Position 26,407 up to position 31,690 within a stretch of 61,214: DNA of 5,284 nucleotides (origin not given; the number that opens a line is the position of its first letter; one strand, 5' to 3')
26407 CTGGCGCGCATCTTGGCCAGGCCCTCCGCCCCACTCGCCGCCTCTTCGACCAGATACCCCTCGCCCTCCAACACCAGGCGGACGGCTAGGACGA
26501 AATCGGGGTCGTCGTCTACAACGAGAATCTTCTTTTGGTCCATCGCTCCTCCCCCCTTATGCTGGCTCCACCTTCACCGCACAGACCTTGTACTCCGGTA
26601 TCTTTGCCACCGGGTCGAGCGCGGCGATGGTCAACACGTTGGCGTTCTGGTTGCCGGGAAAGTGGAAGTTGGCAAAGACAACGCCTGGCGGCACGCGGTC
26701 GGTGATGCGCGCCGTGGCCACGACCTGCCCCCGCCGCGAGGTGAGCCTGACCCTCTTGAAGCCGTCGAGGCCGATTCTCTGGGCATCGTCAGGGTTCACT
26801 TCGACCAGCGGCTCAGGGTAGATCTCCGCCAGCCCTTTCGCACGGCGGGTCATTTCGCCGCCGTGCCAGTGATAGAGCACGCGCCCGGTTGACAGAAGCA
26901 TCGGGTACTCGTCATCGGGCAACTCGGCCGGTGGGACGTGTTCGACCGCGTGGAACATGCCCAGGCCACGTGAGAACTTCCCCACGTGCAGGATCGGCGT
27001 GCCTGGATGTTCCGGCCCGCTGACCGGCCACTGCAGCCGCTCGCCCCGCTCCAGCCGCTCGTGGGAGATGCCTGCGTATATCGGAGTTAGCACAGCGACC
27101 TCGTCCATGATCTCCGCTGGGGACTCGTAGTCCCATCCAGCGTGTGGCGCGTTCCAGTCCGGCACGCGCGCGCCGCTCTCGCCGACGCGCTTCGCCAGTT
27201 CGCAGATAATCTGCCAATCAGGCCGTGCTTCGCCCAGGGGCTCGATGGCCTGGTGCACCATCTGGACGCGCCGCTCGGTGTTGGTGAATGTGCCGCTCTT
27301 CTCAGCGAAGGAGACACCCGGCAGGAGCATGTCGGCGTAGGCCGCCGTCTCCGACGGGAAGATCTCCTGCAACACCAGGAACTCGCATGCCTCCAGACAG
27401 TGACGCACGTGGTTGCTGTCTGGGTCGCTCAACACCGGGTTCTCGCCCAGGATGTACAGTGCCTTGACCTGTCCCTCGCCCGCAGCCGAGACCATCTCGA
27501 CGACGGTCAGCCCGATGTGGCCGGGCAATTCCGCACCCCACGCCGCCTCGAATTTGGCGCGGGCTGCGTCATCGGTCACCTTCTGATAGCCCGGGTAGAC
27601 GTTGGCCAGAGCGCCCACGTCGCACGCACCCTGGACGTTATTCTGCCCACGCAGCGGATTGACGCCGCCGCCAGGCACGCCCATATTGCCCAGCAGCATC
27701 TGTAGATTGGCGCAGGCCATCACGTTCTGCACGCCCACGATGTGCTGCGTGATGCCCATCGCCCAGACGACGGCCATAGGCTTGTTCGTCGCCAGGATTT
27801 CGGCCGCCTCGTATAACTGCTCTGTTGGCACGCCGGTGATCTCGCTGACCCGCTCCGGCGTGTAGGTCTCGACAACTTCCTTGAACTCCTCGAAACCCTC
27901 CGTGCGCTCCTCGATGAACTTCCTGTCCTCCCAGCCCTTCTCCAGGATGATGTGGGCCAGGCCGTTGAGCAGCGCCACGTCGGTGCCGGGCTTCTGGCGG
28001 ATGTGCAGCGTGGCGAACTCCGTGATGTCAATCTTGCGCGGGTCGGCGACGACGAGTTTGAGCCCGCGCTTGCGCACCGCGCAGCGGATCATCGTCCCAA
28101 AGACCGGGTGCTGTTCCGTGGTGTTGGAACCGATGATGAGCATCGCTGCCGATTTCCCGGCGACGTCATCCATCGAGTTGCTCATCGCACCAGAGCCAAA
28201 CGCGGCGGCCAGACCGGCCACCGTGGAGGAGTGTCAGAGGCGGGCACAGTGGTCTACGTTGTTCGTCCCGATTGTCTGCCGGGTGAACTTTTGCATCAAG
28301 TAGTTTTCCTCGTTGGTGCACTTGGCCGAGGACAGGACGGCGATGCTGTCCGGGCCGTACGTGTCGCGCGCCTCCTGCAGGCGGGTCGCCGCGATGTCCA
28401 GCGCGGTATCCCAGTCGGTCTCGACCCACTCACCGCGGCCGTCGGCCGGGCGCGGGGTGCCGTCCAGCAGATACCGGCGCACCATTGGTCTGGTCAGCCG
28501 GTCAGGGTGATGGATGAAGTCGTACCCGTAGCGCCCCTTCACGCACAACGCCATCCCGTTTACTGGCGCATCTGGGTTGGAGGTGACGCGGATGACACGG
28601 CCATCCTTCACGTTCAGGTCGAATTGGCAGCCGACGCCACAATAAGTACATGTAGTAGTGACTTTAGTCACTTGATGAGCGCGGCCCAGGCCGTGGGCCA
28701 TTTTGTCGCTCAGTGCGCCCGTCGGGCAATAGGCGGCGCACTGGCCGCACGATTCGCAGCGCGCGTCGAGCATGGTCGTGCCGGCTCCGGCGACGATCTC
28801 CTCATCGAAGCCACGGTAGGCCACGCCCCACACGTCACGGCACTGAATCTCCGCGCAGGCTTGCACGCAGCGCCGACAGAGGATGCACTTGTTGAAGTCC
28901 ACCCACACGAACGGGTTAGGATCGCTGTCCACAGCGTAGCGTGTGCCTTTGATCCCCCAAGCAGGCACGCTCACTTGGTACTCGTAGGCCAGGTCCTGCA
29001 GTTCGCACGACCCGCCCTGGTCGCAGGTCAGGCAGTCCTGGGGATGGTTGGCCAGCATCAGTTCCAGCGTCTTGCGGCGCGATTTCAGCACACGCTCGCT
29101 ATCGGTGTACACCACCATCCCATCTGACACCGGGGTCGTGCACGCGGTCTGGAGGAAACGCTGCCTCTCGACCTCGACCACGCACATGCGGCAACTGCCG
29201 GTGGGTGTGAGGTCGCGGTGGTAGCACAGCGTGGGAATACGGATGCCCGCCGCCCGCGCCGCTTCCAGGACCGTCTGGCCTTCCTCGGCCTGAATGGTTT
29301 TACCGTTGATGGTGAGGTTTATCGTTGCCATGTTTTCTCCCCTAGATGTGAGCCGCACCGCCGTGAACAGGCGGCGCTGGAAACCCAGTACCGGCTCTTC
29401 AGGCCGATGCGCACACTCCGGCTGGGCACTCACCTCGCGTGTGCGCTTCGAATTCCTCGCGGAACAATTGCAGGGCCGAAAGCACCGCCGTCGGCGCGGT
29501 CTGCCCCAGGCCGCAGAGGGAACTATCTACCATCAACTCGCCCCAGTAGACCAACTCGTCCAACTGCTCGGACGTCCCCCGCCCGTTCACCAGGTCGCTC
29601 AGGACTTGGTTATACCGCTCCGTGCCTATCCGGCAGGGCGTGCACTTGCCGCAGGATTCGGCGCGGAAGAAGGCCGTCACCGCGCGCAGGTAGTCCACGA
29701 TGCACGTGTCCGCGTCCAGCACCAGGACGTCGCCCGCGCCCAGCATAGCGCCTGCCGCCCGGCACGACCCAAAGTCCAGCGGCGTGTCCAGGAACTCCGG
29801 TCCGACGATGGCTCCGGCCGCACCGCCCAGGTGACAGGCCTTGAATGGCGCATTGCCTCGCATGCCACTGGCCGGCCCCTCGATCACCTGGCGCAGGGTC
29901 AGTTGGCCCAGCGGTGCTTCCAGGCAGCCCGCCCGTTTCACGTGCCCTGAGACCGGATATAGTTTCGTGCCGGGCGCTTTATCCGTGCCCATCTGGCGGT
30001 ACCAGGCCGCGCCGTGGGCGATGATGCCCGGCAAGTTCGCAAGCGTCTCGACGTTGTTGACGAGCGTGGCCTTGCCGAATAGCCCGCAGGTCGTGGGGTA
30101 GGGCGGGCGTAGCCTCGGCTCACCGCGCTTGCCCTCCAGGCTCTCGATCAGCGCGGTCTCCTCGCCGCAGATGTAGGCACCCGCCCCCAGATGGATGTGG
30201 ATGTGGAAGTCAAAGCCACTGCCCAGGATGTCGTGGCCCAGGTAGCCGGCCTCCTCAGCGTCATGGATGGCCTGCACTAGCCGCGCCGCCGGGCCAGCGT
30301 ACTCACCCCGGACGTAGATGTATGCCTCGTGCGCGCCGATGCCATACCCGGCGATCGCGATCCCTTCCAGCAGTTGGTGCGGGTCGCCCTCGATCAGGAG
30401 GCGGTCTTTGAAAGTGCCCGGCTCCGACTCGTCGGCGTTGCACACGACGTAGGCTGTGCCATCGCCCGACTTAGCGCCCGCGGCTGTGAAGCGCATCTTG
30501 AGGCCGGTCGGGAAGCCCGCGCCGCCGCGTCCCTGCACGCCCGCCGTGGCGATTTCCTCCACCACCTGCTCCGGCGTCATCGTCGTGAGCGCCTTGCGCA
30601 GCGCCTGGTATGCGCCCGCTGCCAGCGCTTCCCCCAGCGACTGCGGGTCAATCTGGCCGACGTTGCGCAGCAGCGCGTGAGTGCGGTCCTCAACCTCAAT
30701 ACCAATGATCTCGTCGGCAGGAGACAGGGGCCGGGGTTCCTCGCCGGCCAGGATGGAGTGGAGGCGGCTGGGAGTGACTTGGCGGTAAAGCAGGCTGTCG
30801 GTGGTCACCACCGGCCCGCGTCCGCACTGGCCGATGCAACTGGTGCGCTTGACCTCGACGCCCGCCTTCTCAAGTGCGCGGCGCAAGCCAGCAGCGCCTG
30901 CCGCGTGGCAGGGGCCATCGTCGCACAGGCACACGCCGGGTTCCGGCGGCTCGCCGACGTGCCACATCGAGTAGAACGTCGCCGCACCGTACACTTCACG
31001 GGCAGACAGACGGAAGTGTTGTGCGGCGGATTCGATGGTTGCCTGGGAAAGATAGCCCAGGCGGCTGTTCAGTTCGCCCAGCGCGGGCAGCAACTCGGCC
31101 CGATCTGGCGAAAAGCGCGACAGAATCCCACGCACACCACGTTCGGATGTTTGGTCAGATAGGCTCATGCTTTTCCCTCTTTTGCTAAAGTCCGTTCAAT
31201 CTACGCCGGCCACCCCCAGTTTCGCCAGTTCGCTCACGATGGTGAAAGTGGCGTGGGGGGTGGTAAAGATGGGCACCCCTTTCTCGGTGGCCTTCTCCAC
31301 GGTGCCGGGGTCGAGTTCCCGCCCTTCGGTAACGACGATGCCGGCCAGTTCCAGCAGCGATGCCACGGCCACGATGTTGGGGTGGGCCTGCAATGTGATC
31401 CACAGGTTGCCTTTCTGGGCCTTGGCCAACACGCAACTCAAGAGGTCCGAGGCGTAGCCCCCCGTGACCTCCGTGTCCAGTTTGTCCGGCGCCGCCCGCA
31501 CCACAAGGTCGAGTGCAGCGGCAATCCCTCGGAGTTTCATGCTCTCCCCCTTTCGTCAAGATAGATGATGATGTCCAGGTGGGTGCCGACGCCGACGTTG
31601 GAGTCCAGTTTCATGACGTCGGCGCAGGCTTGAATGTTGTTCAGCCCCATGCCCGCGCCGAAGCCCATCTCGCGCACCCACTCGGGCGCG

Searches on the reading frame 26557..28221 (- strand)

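Call 4: search_protein_families(library=pfam, proteins=[window:26557-28221:-], max_evalue=0.001)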
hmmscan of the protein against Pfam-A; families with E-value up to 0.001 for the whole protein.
window:26557-28221:- (554 aa): 2 families
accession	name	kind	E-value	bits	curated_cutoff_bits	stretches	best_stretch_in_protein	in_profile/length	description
PF00384.28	Molybdopterin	-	6.7e-61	206.7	24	1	13-345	98-353/353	Molybdopterin oxidoreductase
PF01568.27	Molydop_binding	-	2.9e-32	111.4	26.8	1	442-548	2-110/110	Molydopterin dinucleotide binding domain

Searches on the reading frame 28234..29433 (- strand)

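Call 4: search_protein_families(library=pfam, proteins=[window:28234-29433:-], max_evalue=0.001)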
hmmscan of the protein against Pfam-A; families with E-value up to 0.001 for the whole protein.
window:28234-29433:- (399 aa): 11 families
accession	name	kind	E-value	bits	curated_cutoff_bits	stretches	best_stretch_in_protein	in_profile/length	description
PF13510.11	Fer2_4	-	4.8e-25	87.9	22.8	1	37-112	3-81/82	2Fe-2S iron-sulfur cluster binding domain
PF10588.14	NADH-G_4Fe-4S_3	-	2.3e-19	69.1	27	1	119-155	1-37/40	NADH-ubiquinone oxidoreductase-G iron-sulfur binding region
PF04879.21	Molybdop_Fe4S4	-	3.2e-19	69.1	22.7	1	256-309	2-55/55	Molybdopterin oxidoreductase Fe4S4 domain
PF00384.28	Molybdopterin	-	6.5e-15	55.4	24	1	312-399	1-81/353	Molybdopterin oxidoreductase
PF22117.2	Fer4_Nqo3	-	1.5e-07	31.9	27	1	174-241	2-66/67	NADH-quinone oxidoreductase subunit 3, ferredoxin-like domain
PF00037.32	Fer4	-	2.5e-07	30.7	21.1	1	225-241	7-23/24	4Fe-4S binding domain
PF12838.12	Fer4_7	-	1.2e-06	29.3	27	1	182-240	1-52/52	4Fe-4S dicluster domain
PF12797.12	Fer4_2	-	2.9e-05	24.2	24.5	1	175-194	2-21/22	4Fe-4S binding domain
PF13183.11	Fer4_8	-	0.00011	23.1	27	1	181-239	3-67/68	4Fe-4S dicluster domain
PF13187.11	Fer4_9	-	0.00012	22.4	27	1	182-240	1-51/52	4Fe-4S dicluster domain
PF13237.11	Fer4_10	-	0.0002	21.6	25.5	1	176-237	2-53/53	4Fe-4S dicluster domain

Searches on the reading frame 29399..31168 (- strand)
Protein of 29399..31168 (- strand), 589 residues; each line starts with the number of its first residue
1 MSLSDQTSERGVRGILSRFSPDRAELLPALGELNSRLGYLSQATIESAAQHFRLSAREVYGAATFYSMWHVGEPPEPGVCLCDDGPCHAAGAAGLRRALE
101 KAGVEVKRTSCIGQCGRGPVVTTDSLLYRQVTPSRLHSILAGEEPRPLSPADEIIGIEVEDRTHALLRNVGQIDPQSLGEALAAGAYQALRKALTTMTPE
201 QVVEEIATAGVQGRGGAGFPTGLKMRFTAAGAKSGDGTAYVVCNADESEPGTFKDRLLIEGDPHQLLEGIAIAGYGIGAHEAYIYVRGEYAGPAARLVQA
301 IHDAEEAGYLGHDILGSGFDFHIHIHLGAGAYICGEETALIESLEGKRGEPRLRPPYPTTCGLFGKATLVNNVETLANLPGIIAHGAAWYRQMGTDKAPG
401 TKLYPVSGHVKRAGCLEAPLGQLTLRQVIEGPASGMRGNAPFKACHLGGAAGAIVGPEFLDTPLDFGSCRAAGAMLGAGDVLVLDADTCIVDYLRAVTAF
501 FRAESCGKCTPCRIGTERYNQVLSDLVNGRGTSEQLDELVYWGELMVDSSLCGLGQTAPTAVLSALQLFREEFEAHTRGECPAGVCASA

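Call 11: search_protein_families(library=pfam, proteins=[window:29399-31168:-], max_evalue=0.001)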
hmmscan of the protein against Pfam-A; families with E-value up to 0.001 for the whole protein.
window:29399-31168:- (589 aa): 3 families
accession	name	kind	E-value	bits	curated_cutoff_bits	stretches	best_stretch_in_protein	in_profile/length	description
PF01512.22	Complex1_51K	-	5e-46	156.7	31.2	1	206-380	1-149/150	Nuo51 FMN-binding domain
PF10589.14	NADH_4Fe-4S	-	4.5e-29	100.6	23.5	1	493-576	2-85/85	NADH-ubiquinone oxidoreductase-F iron-sulfur binding region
PF01257.25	2Fe-2S_thioredx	-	1.6e-19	70.6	24.8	1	14-141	3-142/145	Thioredoxin-like [2Fe-2S] ferredoxin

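Call 50: search_solved_structures(query=window:29399-31168:-, max_evalue=1e-20)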
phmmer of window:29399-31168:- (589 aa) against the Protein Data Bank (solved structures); distinct sequences matched with E-value up to 1e-20: 61 (the best 60 are shown).
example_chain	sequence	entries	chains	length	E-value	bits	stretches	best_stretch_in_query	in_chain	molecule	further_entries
7t2r_B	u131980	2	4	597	3.7e-137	461.6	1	79-587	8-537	NiFe hydrogenase subunit B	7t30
7q4v_B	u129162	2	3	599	6.3e-135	454.2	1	104-587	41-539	Iron hydrogenase HydB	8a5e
9n5u_B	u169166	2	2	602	9.5e-135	453.6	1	165-587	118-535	NfnB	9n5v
9bov_B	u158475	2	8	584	4.7e-134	451.4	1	103-587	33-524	NADH dehydrogenase (Quinone)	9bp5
7p5h_B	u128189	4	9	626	1.6e-133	449.6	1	102-587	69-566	Fe-hydrogenase, subunit beta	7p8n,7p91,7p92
8oh5_B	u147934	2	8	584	8.5e-132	443.9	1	104-587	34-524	NAD-reducing hydrogenase subunit HoxF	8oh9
7q4w_B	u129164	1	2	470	1.2e-130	440.1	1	180-587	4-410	Iron hydrogenase HydB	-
8a6t_B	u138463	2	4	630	2.1e-129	436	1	102-587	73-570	Electron bifurcating hydrogenase subunit HydB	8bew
8e9g_F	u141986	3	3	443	1.3e-113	383.8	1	174-585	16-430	NADH-quinone oxidoreductase subunit F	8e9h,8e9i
6hl2_B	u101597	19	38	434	3.3e-112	379.2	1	160-578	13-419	NADH-quinone oxidoreductase subunit F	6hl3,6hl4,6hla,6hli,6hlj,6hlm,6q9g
7q5y_C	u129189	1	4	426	3.6e-112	379.1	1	159-578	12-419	NADH-quinone oxidoreductase subunit F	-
9mqx_B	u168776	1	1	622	4e-112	378.9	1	98-587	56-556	NADH:ubiquinone oxidoreductase, NADH-binding (51 kD) subunit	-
6q9c_B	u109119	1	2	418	6.8e-112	378.2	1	159-576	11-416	NADH-quinone oxidoreductase subunit F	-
9fii_B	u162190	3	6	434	1.2e-111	377.4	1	160-578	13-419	NADH-quinone oxidoreductase subunit F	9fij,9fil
6r7p_B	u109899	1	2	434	1.6e-111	376.9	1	160-578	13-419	NADH-quinone oxidoreductase subunit F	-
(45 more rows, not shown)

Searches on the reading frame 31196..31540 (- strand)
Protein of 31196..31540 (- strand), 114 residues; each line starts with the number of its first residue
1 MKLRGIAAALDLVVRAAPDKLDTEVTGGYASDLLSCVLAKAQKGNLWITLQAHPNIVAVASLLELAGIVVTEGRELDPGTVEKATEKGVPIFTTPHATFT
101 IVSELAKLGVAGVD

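Call 11: search_protein_families(library=pfam, proteins=[window:31196-31540:-], max_evalue=0.001)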
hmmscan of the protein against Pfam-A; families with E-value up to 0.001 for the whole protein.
window:31196-31540:- (114 aa): 2 families
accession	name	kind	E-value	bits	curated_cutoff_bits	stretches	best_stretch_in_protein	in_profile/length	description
PF07085.17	DRTGG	-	8.5e-08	32.4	25.2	1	39-106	36-103/105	DRTGG domain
PF02603.21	Hpr_kinase_N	-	0.00026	21.4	24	1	64-106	80-122/125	HPr Serine kinase N terminus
